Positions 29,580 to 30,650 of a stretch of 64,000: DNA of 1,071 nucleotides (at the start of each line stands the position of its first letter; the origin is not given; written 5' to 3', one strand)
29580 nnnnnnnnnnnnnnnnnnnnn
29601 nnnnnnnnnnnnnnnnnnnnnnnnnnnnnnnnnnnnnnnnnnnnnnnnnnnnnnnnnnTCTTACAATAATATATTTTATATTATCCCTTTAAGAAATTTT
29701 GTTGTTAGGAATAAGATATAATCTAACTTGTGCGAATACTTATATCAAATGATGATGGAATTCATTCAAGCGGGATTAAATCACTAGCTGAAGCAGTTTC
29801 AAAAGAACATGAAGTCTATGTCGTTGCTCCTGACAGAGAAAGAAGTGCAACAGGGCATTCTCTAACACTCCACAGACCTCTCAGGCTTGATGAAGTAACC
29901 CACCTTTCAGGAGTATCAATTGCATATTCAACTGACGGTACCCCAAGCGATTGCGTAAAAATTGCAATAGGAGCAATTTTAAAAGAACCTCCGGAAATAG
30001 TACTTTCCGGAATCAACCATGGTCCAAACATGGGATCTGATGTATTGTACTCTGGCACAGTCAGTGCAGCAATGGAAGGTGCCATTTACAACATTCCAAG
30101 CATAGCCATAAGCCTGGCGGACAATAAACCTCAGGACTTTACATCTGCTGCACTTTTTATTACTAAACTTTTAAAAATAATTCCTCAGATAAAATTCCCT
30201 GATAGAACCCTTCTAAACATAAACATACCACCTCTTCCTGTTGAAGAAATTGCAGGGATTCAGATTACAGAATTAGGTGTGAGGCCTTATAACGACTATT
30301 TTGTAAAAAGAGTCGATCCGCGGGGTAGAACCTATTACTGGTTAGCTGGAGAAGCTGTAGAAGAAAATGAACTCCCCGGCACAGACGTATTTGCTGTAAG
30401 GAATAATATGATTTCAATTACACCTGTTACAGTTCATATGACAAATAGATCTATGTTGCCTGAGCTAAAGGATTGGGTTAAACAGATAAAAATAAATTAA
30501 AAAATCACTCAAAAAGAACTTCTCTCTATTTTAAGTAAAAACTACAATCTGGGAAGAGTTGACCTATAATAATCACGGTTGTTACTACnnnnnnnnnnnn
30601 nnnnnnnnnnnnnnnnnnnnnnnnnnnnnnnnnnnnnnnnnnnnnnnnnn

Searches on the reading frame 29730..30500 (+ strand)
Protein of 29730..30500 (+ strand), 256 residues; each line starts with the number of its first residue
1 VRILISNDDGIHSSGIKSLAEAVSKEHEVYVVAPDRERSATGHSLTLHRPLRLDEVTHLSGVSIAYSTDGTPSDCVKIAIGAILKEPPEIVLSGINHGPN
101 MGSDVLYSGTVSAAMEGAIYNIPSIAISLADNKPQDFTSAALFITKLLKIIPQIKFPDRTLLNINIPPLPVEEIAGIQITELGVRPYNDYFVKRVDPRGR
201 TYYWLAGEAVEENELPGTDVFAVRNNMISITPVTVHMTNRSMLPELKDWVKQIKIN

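Call 74: search_protein_families(library=pfam, proteins=[window:29730-30500:+], max_evalue=0.00001)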
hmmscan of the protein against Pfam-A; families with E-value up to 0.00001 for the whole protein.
window:29730-30500:+ (256 aa): 1 family
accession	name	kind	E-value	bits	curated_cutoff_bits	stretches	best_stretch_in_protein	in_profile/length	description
PF01975.23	SurE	-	1.8e-65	220.7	22.1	1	3-188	1-188/189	Survival protein SurE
